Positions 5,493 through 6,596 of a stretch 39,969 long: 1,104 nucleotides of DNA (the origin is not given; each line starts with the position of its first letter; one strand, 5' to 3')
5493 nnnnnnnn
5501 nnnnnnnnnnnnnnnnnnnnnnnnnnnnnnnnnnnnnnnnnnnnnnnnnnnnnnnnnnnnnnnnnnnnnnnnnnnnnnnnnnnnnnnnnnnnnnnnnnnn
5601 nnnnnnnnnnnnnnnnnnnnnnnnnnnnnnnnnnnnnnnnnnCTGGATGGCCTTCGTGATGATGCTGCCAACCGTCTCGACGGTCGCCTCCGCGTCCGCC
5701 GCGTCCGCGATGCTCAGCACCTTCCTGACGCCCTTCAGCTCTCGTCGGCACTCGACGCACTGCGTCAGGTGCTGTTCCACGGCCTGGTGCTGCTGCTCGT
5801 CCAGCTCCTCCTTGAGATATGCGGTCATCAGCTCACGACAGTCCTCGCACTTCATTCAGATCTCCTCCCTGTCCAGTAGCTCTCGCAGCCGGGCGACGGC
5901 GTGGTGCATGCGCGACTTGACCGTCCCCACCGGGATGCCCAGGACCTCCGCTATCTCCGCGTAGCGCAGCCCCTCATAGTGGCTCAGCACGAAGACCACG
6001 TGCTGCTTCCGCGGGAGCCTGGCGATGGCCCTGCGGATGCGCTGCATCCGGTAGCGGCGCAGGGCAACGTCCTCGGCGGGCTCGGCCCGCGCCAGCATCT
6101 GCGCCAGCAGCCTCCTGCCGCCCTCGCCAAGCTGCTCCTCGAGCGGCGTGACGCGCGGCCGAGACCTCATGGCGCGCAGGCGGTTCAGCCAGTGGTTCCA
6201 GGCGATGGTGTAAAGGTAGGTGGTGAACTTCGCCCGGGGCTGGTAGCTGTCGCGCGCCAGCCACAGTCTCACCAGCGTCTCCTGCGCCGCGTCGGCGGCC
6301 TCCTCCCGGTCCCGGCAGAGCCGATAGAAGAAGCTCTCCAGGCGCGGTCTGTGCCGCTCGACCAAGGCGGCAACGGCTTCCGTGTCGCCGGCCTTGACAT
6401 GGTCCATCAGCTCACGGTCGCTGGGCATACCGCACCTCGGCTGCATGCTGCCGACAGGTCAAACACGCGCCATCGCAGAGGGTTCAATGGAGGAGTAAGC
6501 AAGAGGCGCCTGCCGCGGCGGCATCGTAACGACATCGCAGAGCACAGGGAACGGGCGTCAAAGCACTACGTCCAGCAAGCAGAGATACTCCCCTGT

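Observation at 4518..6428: ECF sigma factor translationally coupled to an anti-sigma zinc finger fused to a GspE/PilB-type secretion ATPase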

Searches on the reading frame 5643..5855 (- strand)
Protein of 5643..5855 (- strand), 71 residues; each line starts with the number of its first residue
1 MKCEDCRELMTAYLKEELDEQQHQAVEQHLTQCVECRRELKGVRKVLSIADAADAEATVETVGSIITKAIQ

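Call 24: search_solved_structures(query=A2, max_evalue=1, show_alignments=3)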
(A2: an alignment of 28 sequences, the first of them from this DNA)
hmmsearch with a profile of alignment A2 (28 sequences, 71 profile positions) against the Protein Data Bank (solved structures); distinct sequences matched with E-value up to 1: 15.
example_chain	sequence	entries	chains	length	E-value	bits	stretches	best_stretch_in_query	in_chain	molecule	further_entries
3hug_B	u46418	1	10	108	4.8e-06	29.8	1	12-69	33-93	PROBABLE CONSERVED MEMBRANE PROTEIN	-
5wuq_C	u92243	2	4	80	0.0037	20.5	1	1-54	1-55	Anti-sigma-W factor RsiW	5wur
8xkt_A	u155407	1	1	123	0.02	18.2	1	6-56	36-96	chemosensory protein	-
8rlz_A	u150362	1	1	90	0.042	17.2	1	9-42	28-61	Antisigma factor DdvA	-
2q1z_B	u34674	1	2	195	0.083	16.2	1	9-38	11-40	Anti-Sigma factor ChrR, transcriptional activator ChrR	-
2z2s_B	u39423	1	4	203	0.089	16.1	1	9-38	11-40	Anti-Sigma factor ChrR, transcriptional activator ChrR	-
9wv4_B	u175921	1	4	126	0.15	15.4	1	4-40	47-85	MYND-type zinc finger-containing chromatin reader ZMYND8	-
5mq4_A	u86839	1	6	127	0.16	15.3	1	4-40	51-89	Protein kinase C-binding protein 1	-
6k9n_A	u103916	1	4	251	0.31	14.4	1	7-40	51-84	Ubiquitin thioesterase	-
6k9p_B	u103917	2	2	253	0.32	14.4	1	7-40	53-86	Ubiquitin thioesterase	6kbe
4fpv_A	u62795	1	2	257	0.63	13.4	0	18-61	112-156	Tyrosyl-DNA phosphodiesterase 2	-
4f1h_A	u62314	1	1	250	0.63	13.4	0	18-61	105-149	Tyrosyl-DNA phosphodiesterase 2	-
4f1h_B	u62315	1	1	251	0.64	13.4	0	18-61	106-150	Tyrosyl-DNA phosphodiesterase 2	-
8rot_B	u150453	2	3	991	0.84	13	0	10-41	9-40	CHAT domain-containing protein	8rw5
2muq_A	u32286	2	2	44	0.9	12.9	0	24-37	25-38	Fanconi anemia-associated protein of 20 kDa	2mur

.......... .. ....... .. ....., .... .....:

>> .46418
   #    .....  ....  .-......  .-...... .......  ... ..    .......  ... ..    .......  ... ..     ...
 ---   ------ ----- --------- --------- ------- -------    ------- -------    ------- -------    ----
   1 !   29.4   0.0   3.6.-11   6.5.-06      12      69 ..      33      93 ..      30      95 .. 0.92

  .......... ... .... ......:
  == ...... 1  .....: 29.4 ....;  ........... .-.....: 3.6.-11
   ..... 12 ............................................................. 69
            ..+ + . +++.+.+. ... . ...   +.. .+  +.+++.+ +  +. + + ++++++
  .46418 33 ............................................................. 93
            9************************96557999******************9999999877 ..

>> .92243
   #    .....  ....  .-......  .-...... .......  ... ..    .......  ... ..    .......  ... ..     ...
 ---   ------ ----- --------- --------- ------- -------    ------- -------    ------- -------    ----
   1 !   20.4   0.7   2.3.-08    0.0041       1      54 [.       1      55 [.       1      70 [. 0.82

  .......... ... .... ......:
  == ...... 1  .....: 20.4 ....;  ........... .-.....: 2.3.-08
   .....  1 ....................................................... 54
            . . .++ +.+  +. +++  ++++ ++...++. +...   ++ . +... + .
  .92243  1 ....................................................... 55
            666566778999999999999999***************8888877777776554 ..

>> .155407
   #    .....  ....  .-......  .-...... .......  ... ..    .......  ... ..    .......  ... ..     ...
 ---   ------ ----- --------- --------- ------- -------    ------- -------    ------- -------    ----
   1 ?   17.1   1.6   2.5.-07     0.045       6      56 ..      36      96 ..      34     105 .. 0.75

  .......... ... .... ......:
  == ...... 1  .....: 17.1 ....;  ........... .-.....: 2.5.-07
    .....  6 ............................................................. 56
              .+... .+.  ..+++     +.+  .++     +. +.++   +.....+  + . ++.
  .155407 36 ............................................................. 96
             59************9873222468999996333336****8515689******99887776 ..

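Call 74: find_homologous_proteins(query=A2, max_evalue=0.001)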
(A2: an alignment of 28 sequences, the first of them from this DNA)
Query A2 (28 sequences) (71 aa, profile of the alignment): 5 proteins with E <= 0.001 among 394 candidates.
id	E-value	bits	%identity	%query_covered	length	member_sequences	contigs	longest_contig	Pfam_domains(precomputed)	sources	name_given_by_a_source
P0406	2.3e-24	103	39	87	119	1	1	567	PF13490.12,PF00437.27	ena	-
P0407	1.3e-20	91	43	99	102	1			PF13490.12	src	-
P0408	2.6e-9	55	39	86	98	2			PF13490.12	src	-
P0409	8.2e-6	44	45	69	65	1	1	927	PF13490.12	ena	-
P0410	2.5e-4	39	37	54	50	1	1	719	-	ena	-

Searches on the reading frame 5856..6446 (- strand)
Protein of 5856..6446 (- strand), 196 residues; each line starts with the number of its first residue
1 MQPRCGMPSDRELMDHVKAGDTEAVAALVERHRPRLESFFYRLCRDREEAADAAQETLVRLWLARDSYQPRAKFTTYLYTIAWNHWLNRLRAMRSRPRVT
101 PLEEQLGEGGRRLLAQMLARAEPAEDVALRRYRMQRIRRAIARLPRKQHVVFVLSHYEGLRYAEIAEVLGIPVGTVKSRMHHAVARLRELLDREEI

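Call 3: search_protein_families(library=pfam, proteins=[window:5856-6446:-], max_evalue=0.01)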
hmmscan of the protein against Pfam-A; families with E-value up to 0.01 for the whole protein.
window:5856-6446:- (196 aa): 7 families
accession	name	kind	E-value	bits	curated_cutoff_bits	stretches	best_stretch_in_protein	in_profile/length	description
PF08281.18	Sigma70_r4_2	-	6.4e-20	71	25.7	1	135-187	2-54/54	Sigma-70, region 4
PF04542.20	Sigma70_r2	-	2.5e-18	66.1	24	1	28-92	1-67/71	Sigma-70 region 2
PF04545.22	Sigma70_r4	-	2e-13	50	24.1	1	140-189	1-50/50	Sigma-70, region 4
PF13384.12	HTH_23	-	0.0002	21.5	24.6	1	152-181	10-38/50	Homeodomain-like domain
PF20432.4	Xre-like-HTH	-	0.00051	20.7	25.8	1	136-186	2-49/63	Antitoxin Xre-like helix-turn-helix domain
PF07638.17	Sigma70_ECF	-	0.00098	19.5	21.1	1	13-189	7-181/185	ECF sigma factor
PF13412.12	HTH_24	-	0.0094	16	21.9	0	158-180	16-38/48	Winged helix-turn-helix DNA-binding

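Call 4: search_protein_families(library=ncbifam, proteins=[window:5856-6446:-], max_evalue=0.01)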
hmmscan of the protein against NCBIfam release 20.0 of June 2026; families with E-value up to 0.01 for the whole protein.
window:5856-6446:- (196 aa): 102 families (the best 25 are shown)
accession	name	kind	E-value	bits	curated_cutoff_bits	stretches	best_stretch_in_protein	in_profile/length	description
NF009166.1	PRK12513.1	equivalog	1.7e-41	142.1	206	1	8-194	7-189/193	RNA polymerase sigma factor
NF007223.0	PRK09641.1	equivalog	2.5e-34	118.8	209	1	12-191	7-184/187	RNA polymerase sigma factor SigW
TIGR02948.1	SigW_bacill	equivalog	6.6e-34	117.6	243.1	1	11-190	6-183/187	RNA polymerase sigma factor SigW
TIGR02937.1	sigma70-ECF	superfamily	5.1e-33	114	42.9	1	23-191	1-165/165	sigma-70 family RNA polymerase sigma factor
NF007216.0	PRK09638.1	equivalog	1.1e-32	113.2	194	1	10-194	5-177/180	RNA polymerase sigma factor SigY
NF007225.0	PRK09643.1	equivalog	1.9e-32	112.6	190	1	6-192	10-183/204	RNA polymerase sigma factor SigM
NF009172.0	PRK12519.1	subfamily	2.7e-30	105.4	222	1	8-192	14-190/194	RNA polymerase sigma factor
TIGR02985.1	Sig70_bacteroi1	subfamily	4.3e-30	105.1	126.4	1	25-191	3-162/162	RNA polymerase sigma-70 factor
NF004113.0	PRK05602.1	equivalog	4.9e-30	104.7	208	1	9-195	31-205/211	RNA polymerase sigma factor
NF009171.0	PRK12518.1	equivalog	9e-30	103.9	208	1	9-194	13-187/191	RNA polymerase sigma factor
NF008888.0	PRK11922.1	equivalog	2.9e-29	102.3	204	1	8-194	15-199/231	RNA polymerase sigma factor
TIGR02939.1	RpoE_Sigma70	equivalog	1.5e-26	93.6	236.15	1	8-184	5-179/190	RNA polymerase sigma factor RpoE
TIGR02983.1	SigE-fam_strep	subfamily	1e-24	87.3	141.55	1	21-193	4-160/162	SigE family RNA polymerase sigma factor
NF009176.0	PRK12524.1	equivalog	1e-23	84.2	264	1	8-181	11-174/196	RNA polymerase sigma factor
NF058625.1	sigma_PG0214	equivalog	1.5e-23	83.3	130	1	29-193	10-163/170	GFO_1088 family ECF-type sigma factor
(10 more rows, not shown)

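Call 40: search_solved_structures(query=window:5856-6428:-, max_evalue=0.00001)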
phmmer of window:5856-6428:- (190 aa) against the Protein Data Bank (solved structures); distinct sequences matched with E-value up to 0.00001: 27.
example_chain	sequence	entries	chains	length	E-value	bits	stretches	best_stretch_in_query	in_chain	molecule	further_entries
5wuq_A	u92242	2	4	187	6.7e-26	94.2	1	8-184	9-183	ECF RNA polymerase sigma factor SigW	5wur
6in7_B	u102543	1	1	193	1.6e-19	73.4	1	3-185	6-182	RNA polymerase sigma-H factor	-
8z6g_B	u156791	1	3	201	2.1e-19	73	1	3-185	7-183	RNA polymerase sigma factor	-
1or7_A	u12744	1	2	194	5.2e-17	65.2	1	3-183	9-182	RNA polymerase sigma-E factor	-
6jbq_F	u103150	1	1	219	7.9e-17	64.6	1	3-183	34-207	ECF RNA polymerase sigma-E factor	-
9m9d_F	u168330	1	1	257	2.5e-15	59.7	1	21-185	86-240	ECF RNA polymerase sigma factor SigE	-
9m9e_F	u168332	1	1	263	2.7e-15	59.7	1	21-185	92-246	ECF RNA polymerase sigma factor SigE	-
9m98_F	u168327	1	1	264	2.7e-15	59.6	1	21-185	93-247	ECF RNA polymerase sigma factor SigE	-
5zx2_F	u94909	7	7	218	1.1e-14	57.7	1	28-185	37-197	ECF RNA polymerase sigma factor SigH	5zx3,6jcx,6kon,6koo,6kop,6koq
2q1z_A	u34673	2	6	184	3.6e-14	56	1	14-183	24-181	RpoE, ECF SigE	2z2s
7qh5_A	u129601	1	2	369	6.8e-14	55.1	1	10-185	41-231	RNA polymerase sigma factor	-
4cxf_A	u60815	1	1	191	5.2e-13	52.2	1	3-188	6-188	RNA POLYMERASE SIGMA FACTOR CNRH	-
6dv9_F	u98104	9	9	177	5.7e-13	52.1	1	13-185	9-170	ECF RNA polymerase sigma factor SigL | RNA polymerase sigma factor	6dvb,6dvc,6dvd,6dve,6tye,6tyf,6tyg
5uxx_A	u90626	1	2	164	4.6e-12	49.1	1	28-186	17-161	RNA polymerase sigma factor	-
6jcy_F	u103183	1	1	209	1.3e-11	47.6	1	28-185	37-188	ECF RNA polymerase sigma factor SigH,ECF RNA polymerase sigma factor SigE,ECF RNA polymera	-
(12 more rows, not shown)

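Call 53: find_homologous_proteins(query=window:5856-6428:-, max_evalue=1e-15)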
Query window:5856-6428:- (190 aa): 2856 proteins with E <= 1e-15 among 5523 candidates; the best 120 are listed.
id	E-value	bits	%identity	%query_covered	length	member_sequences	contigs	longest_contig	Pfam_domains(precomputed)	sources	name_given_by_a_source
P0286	1.4e-114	398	98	100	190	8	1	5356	PF04545.23,PF04542.21,PF08281.19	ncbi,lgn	-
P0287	1.0e-97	343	83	100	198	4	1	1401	PF04545.23,PF04542.21,PF08281.19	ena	-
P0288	1.3e-95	336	83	100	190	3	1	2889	PF07638.18,PF04545.23,PF04542.21,PF08281.19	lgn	-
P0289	1.2e-83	297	75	99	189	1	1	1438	PF04545.23,PF04542.21,PF08281.19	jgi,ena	-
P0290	6.6e-65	236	62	97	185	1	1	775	PF04545.23,PF04542.21,PF08281.19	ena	-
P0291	2.7e-64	234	62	97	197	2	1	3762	PF13384.13,PF04545.23,PF04542.21,PF08281.19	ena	-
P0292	3.8e-64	234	62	97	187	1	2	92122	PF04545.23,PF04542.21,PF08281.19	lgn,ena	-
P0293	1.0e-63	232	61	98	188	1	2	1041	PF04545.23,PF04542.21,PF08281.19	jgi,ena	-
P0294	1.1e-63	232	61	97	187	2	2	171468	PF04545.23,PF04542.21,PF08281.19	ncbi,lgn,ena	-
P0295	1.5e-62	228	61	97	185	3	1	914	PF04545.23,PF04542.21,PF08281.19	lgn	-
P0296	6.4e-61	223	60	94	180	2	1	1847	PF04545.23,PF04542.21,PF08281.19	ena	-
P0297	9.4e-61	222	58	97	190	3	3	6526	PF04545.23,PF04542.21,PF08281.19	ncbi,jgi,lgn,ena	-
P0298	8.8e-60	219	58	99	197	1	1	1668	PF04545.23,PF04542.21,PF08281.19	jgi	jgi:RNA polymerase sigma-70 factor, ECF subfamily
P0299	9.9e-58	213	57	99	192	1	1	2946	PF04545.23,PF04542.21,PF08281.19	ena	-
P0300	1.8e-57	212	58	98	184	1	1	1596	PF04545.23,PF04542.21,PF08281.19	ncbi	-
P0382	1.9e-40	156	44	96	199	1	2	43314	PF07638.18,PF04545.23,PF04542.21,PF08281.19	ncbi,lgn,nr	ncbi:MAG: sigma-70 family RNA polymerase sigma factor [Planctomycetes bacterium]|nr:sigma-70 family 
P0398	4.5e-40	155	49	99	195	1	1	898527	PF04545.23,PF04542.21,PF08281.19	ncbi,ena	-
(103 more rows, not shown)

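Call 55: find_encoding_contigs(protein=P0398, flank=4000, max_places=1)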
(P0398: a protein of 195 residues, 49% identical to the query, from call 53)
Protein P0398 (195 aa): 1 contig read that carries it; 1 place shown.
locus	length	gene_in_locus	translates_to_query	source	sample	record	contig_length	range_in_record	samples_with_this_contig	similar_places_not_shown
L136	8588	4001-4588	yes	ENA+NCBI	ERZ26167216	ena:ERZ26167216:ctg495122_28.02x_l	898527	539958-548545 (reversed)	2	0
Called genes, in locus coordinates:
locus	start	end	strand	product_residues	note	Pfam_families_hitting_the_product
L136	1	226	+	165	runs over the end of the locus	PF02367:TsaE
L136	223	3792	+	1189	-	PF10670:DUF4198 (faint), PF17802:SpaA (faint), PF20598:DUF6795 (faint), PF17210:SdrD_B (faint), PF13620:CarboxypepD_reg (weak), PF09430:EMC7_beta-sandw (faint), PF13715:CarbopepD_reg_2 (faint), PF13620:CarboxypepD_reg, +2 more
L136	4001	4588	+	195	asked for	PF04542:Sigma70_r2, PF04545:Sigma70_r4, PF08281:Sigma70_r4_2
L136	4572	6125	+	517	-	-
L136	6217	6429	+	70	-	-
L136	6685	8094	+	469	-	PF13646:HEAT_2 (weak)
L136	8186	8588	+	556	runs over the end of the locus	PF02321:OEP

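Call 56: find_encoding_contigs(protein=P0382, flank=4000, max_places=1)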
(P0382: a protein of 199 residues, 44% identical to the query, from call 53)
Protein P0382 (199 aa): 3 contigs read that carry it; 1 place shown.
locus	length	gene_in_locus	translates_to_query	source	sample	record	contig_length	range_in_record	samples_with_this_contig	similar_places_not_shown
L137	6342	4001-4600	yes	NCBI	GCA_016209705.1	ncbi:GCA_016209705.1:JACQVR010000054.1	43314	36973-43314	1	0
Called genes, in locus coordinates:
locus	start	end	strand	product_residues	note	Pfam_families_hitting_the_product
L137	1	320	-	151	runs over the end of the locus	PF02580:Tyr_Deacylase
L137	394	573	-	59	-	PF00468:Ribosomal_L34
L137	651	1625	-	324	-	PF00069:Pkinase, PF07714:PK_Tyr_Ser-Thr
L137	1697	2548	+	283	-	PF01261:AP_endonuc_2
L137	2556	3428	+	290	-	PF00586:AIRS, PF02769:AIRS_C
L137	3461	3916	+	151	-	PF02367:TsaE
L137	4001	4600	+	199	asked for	PF07638:Sigma70_ECF, PF04542:Sigma70_r2, PF08281:Sigma70_r4_2, PF04545:Sigma70_r4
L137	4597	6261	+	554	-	PF13243:SQHop_cyclase_C (faint)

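Call 75: search_protein_families(library=pfam, proteins=[L137:4597-6261:+, L136:4572-6125:+], max_evalue=0.01)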
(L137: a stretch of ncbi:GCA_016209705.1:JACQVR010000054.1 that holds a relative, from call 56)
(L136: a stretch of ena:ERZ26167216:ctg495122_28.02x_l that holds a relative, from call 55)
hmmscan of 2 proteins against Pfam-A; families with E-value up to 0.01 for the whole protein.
L137:4597-6261:+ (554 aa): 1 family
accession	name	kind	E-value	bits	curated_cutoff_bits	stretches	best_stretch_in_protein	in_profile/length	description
PF13243.12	SQHop_cyclase_C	-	8.9e-07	28.7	26.1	1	293-367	158-229/319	Squalene-hopene cyclase C-terminal domain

L136:4572-6125:+ (517 aa): 0 families
